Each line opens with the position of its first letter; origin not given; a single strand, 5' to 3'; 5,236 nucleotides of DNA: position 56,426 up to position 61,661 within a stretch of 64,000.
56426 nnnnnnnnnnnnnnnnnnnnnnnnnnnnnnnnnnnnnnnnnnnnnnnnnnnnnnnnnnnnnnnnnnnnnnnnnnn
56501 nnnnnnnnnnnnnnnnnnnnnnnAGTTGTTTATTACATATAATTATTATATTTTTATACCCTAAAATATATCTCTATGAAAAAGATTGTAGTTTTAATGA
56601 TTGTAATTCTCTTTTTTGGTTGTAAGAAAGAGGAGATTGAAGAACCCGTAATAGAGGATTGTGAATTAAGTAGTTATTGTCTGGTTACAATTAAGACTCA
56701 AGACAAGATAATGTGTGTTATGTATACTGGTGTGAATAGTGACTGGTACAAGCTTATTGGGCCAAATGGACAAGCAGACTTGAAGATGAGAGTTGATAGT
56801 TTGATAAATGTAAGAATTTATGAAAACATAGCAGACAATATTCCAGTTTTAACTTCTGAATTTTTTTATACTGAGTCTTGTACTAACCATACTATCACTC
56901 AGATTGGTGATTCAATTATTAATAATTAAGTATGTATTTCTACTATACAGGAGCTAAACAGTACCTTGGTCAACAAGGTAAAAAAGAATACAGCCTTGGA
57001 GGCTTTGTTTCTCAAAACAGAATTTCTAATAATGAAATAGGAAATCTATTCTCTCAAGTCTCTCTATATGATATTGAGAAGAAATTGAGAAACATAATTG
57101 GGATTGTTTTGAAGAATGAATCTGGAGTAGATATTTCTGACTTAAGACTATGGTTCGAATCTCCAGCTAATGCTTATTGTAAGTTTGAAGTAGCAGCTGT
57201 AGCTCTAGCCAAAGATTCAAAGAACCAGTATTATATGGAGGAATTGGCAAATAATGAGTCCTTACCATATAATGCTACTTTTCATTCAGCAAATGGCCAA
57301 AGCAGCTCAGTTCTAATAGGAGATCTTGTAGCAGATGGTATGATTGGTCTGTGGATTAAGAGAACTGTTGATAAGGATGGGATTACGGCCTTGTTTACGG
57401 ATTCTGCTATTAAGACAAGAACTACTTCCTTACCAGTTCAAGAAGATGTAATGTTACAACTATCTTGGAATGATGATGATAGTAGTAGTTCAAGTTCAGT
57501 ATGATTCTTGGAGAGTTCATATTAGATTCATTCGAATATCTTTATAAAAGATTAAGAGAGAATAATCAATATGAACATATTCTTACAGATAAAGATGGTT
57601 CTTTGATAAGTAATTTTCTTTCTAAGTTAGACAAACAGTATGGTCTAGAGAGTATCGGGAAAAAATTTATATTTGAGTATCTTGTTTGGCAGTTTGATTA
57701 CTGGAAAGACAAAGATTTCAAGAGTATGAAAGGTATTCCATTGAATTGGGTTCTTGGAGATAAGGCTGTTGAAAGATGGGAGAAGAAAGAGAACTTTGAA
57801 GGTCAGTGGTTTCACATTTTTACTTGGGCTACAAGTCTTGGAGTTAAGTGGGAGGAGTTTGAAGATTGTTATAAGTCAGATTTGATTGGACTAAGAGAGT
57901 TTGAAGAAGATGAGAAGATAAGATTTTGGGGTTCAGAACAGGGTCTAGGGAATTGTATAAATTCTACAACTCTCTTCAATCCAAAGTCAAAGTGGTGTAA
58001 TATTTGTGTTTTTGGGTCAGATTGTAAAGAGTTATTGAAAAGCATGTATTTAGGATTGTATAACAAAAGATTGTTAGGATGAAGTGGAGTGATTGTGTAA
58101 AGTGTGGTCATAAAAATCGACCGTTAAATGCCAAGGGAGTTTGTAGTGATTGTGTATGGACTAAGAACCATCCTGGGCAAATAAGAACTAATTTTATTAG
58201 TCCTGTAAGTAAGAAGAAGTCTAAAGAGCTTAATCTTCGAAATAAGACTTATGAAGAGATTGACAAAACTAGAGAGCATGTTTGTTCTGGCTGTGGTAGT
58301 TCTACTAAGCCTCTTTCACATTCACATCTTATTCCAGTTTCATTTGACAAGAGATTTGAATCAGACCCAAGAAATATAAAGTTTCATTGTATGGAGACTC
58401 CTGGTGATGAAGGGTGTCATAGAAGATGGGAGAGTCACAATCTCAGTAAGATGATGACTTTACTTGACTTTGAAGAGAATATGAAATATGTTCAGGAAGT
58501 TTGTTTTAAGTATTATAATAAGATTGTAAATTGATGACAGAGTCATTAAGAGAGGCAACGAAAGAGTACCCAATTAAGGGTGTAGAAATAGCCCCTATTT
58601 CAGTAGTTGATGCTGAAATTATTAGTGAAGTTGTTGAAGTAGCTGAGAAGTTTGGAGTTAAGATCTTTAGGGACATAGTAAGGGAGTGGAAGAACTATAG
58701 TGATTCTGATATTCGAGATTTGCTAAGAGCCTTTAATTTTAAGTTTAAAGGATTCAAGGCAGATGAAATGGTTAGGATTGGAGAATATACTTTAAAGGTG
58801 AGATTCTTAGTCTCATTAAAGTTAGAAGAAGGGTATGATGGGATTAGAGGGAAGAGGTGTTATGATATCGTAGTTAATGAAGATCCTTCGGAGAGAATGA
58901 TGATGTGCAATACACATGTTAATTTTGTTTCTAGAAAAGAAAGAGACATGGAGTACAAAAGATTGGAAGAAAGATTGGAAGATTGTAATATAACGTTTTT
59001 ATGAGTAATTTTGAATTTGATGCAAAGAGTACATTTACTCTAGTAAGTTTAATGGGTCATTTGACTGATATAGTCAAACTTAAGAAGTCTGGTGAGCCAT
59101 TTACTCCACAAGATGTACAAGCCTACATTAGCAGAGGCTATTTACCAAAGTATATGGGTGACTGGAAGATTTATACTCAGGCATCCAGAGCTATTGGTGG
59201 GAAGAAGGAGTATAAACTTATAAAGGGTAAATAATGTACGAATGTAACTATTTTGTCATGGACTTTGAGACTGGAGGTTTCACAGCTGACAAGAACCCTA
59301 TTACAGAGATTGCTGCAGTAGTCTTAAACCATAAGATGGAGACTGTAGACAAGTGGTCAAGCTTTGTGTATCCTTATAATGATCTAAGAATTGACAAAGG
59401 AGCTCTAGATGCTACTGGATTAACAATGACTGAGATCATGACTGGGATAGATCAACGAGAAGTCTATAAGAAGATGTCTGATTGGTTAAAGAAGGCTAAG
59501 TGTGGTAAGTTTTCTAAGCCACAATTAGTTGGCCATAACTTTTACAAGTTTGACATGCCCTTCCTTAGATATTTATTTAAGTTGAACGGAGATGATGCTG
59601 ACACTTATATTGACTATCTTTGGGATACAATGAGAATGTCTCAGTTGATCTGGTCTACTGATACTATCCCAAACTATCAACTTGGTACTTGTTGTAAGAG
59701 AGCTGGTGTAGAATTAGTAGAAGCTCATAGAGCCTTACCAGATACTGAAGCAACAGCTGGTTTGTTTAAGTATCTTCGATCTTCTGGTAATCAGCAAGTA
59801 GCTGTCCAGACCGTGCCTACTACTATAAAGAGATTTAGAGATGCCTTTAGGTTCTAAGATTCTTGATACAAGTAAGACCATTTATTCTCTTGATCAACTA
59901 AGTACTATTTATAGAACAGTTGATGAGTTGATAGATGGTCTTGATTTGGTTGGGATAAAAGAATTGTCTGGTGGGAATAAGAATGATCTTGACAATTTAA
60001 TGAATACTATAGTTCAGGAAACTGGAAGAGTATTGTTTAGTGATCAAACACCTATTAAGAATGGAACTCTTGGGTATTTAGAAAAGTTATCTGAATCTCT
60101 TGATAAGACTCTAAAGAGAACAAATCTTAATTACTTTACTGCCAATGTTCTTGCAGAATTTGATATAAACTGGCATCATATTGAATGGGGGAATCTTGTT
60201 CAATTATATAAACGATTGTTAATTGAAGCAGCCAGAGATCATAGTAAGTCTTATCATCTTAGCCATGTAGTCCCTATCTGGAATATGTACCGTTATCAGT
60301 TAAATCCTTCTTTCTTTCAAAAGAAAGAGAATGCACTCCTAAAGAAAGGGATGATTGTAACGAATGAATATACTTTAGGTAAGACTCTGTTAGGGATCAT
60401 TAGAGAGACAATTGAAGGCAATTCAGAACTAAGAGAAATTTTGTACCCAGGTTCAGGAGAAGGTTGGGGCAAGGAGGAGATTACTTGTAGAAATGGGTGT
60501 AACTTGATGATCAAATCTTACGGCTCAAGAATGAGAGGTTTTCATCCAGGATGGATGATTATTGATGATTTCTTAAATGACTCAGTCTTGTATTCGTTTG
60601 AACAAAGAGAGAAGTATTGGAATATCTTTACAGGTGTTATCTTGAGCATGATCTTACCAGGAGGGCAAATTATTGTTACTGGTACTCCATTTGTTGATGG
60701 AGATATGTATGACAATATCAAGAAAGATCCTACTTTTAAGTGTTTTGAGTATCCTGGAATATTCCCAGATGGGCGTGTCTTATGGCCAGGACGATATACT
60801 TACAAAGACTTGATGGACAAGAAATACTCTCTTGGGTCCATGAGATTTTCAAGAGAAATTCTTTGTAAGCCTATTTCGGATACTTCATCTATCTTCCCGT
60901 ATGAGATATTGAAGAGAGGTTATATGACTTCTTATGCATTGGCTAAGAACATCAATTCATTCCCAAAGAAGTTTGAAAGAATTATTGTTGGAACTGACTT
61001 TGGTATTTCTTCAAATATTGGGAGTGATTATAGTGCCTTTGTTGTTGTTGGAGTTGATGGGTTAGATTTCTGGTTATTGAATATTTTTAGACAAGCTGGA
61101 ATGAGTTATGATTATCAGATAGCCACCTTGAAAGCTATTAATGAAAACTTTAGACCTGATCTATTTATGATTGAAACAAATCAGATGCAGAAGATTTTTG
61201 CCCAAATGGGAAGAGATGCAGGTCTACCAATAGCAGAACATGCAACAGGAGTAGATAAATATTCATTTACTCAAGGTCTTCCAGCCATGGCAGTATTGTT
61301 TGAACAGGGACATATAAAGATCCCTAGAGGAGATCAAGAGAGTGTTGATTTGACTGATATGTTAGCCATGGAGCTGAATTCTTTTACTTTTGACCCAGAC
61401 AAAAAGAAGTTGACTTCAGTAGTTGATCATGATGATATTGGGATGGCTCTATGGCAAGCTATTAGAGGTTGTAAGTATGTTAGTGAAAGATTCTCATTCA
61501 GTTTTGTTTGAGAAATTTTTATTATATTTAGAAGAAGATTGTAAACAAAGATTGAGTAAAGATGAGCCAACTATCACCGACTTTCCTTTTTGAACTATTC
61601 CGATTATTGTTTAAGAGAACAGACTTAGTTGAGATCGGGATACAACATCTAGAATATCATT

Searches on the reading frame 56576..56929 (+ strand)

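Call 66: search_protein_families(library=pfam, proteins=[window:56576-56929:+], max_evalue=0.001)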
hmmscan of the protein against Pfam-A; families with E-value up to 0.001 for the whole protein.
window:56576-56929:+ (117 aa): 0 families

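Call 83: search_protein_families(library=phrogs, proteins=[window:56576-56929:+], max_evalue=0.1)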
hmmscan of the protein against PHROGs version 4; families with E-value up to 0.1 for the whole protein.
window:56576-56929:+ (117 aa): 1 family
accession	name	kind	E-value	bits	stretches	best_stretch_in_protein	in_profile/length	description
phrog_1119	-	moron, auxiliary metabolic gene and host takeover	0.064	14.7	1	1-27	1-27/78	Cor superinfection exclusion protein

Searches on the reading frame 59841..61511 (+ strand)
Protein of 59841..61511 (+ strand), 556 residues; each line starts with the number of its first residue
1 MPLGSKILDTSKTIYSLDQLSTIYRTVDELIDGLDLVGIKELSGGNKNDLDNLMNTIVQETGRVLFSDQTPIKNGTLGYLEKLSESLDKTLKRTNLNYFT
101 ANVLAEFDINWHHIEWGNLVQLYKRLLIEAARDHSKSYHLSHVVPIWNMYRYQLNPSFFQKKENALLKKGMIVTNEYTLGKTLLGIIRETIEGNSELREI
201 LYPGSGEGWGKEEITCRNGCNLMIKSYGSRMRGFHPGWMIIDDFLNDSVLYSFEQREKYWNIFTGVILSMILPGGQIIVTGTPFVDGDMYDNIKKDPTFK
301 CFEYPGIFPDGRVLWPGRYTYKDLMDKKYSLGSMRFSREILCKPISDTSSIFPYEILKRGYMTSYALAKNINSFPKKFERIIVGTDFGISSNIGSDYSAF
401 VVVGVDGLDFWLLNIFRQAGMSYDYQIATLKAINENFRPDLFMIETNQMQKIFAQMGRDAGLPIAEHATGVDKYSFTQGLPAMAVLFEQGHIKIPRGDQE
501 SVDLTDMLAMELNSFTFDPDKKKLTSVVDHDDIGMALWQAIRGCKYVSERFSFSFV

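Call 56: search_protein_families(library=phrogs, proteins=[window:59841-61511:+], max_evalue=0.0001)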
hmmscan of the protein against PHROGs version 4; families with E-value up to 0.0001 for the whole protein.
window:59841-61511:+ (556 aa): 7 families
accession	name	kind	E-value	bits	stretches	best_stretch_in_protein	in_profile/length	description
phrog_38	-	head and packaging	1.8e-54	186.6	1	91-543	268-702/760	terminase large subunit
phrog_2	-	head and packaging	7.1e-16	59.1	1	109-537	266-589/807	terminase large subunit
phrog_31692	-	head and packaging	1.1e-15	58.4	1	325-540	82-300/328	terminase large subunit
phrog_28155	-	head and packaging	4.4e-07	31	0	85-148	22-84/260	terminase large subunit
phrog_4758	-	head and packaging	6.5e-07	29.9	1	212-294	134-218/243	terminase large subunit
phrog_5573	-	head and packaging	1.3e-06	29.1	1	302-473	15-176/250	terminase large subunit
phrog_5909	-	head and packaging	1.7e-05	25.1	1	327-438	53-164/285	terminase large subunit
